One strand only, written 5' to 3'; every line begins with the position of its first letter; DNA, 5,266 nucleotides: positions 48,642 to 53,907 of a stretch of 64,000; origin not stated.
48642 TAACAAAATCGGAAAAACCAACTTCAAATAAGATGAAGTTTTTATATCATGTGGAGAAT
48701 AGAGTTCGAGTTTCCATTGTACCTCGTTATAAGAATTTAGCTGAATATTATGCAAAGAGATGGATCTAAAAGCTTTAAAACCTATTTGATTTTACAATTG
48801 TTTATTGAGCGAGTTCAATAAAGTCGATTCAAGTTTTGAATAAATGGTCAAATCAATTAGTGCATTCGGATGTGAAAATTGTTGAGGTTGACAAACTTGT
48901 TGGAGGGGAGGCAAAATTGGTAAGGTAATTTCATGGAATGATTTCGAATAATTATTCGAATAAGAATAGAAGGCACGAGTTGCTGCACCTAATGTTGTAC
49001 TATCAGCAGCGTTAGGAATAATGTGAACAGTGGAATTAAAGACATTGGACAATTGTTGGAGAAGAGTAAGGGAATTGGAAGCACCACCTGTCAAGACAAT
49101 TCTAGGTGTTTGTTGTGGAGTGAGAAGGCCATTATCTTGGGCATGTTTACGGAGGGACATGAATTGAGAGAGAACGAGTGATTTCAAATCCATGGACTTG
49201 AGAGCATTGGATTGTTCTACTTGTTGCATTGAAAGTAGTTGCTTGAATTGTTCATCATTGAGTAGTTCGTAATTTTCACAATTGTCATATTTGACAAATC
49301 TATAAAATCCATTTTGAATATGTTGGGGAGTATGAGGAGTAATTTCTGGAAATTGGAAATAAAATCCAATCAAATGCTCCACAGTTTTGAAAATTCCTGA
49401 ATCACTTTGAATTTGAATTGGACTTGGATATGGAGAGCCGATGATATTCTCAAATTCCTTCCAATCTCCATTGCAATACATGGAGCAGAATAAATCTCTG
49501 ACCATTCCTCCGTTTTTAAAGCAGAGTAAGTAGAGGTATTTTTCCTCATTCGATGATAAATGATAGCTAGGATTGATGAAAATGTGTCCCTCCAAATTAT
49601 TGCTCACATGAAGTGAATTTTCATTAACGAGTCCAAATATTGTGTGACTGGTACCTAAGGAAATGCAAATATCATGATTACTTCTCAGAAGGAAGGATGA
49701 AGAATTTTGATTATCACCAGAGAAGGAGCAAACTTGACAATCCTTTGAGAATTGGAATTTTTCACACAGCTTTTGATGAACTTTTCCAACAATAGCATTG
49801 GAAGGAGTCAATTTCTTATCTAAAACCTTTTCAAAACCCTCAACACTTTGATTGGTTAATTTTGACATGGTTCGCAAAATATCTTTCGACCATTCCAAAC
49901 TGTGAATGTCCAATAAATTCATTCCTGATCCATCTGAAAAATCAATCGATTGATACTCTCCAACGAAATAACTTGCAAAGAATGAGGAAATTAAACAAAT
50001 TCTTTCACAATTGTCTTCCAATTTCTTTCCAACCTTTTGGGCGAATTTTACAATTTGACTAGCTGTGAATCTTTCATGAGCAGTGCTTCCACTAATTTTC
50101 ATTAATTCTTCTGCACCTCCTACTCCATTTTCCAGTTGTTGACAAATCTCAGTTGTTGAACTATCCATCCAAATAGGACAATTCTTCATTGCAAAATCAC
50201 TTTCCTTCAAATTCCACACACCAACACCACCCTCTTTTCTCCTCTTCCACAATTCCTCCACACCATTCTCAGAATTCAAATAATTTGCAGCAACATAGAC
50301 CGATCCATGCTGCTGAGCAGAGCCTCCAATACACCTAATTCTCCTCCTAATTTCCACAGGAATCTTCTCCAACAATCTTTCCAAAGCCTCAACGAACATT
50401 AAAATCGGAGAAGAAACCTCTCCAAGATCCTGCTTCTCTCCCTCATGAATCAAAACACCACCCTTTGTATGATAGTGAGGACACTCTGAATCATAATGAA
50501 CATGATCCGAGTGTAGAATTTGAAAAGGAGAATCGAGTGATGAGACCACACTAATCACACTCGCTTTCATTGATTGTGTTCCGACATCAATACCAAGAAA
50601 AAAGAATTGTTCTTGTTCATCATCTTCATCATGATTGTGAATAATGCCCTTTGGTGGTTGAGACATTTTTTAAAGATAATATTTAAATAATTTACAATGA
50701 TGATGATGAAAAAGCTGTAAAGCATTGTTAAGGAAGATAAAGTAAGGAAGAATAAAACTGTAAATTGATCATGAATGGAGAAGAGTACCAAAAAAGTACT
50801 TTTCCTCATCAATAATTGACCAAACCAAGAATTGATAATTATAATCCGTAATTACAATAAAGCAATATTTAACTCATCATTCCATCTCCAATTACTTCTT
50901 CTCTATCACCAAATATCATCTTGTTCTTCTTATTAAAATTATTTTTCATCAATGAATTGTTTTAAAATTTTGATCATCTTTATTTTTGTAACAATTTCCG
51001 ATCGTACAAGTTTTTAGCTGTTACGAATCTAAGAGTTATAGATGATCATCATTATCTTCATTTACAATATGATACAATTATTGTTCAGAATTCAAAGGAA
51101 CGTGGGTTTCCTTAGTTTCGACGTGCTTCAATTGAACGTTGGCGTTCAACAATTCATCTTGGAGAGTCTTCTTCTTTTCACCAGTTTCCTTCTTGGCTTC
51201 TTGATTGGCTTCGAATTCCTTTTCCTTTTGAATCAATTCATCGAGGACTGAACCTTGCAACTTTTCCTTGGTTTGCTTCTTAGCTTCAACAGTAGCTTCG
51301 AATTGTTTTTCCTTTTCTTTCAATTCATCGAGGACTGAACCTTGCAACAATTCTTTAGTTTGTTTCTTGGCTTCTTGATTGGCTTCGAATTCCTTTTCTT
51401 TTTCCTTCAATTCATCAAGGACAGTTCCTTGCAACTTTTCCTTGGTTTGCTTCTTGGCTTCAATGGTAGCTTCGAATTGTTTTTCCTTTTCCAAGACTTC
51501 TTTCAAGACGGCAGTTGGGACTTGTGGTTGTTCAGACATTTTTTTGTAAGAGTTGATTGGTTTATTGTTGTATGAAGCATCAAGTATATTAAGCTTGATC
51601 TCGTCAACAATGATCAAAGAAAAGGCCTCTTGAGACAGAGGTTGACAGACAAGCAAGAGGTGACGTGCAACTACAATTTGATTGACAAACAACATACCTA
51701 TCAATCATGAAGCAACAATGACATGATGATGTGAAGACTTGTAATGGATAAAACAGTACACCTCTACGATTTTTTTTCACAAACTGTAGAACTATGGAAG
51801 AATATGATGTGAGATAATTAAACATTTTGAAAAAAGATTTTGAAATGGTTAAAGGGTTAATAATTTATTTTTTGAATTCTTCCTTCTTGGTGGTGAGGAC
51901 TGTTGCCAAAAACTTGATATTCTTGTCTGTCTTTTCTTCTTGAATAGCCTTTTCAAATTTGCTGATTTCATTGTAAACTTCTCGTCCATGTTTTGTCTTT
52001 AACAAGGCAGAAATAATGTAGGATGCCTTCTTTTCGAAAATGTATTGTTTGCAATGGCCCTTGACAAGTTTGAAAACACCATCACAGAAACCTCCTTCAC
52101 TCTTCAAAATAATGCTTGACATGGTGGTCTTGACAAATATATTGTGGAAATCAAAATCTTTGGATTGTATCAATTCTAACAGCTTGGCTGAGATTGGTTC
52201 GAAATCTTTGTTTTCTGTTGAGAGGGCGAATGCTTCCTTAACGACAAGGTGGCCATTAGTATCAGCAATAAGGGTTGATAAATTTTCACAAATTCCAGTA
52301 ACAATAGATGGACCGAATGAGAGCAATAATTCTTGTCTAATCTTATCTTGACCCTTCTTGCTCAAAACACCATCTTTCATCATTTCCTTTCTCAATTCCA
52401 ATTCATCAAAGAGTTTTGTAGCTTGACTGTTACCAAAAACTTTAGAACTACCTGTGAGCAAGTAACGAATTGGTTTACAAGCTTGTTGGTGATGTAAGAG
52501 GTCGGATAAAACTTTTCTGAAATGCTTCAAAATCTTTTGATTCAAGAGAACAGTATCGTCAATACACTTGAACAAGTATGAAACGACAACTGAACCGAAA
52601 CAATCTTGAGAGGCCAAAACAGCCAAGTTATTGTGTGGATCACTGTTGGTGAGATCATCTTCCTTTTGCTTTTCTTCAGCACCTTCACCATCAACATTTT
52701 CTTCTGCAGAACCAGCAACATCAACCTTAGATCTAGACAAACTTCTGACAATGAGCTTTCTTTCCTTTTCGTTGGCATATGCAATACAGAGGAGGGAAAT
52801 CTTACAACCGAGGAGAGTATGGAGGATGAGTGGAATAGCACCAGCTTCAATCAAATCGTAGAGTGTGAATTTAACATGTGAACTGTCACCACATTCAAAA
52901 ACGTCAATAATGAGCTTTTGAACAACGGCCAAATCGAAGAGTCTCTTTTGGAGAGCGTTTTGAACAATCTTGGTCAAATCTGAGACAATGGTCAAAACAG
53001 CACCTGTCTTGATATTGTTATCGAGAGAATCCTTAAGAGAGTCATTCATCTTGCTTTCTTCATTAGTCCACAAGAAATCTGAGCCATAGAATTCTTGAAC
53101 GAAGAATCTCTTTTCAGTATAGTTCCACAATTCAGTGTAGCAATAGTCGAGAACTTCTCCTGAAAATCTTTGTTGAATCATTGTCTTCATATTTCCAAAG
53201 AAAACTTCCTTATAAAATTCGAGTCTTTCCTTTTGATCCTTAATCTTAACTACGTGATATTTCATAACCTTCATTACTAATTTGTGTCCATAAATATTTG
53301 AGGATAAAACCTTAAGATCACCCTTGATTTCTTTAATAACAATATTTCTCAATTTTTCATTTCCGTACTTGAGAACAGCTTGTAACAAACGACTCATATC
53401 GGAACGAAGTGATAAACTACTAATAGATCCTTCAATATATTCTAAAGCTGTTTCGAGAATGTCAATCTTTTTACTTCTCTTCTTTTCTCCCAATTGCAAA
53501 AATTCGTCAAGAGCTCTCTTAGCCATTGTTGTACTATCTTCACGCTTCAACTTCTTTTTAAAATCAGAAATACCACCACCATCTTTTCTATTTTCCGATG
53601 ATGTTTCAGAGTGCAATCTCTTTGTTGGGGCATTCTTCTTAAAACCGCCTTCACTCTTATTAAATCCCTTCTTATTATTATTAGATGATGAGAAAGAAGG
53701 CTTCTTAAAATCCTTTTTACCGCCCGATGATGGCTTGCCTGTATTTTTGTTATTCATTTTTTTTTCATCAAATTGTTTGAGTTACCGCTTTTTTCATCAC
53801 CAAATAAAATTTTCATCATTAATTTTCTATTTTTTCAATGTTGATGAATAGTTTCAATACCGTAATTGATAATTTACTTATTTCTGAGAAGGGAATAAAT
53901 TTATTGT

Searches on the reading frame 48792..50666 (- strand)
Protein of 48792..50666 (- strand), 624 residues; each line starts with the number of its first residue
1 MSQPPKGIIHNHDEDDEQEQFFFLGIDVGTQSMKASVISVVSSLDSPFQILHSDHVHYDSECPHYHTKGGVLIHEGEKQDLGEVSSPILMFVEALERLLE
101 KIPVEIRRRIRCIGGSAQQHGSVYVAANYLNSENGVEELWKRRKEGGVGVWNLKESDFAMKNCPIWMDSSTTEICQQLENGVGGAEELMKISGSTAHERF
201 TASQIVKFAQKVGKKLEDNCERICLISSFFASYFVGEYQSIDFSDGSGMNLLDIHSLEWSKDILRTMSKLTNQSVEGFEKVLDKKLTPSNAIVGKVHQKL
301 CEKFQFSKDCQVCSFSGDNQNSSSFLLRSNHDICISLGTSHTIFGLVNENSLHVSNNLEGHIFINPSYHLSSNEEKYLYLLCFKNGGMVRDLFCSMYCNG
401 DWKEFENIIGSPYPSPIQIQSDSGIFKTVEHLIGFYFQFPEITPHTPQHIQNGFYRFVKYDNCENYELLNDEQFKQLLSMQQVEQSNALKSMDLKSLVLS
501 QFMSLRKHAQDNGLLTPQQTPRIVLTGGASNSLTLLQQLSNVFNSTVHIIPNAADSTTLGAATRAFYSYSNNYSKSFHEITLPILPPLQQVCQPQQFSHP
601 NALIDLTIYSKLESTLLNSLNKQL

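Call 59: search_protein_families(library=pfam, proteins=[window:48792-50666:-], max_evalue=0.001)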
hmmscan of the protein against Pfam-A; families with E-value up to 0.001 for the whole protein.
window:48792-50666:- (624 aa): 2 families
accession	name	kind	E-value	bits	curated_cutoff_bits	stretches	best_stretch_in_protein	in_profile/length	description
PF00370.27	FGGY_N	-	4.8e-17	62.8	28.8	1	150-321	82-241/245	FGGY family of carbohydrate kinases, N-terminal domain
PF02782.22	FGGY_C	-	1.7e-07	31.6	27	1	453-568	87-197/198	FGGY family of carbohydrate kinases, C-terminal domain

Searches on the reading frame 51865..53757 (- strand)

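Call 59: search_protein_families(library=pfam, proteins=[window:51865-53757:-], max_evalue=0.001)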
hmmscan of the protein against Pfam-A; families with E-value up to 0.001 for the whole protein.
window:51865-53757:- (630 aa): 1 family
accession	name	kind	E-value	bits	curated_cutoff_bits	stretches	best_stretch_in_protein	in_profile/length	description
PF08144.17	CPL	-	2.6e-10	41.2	22.3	1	426-533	5-105/143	CPL (NUC119) domain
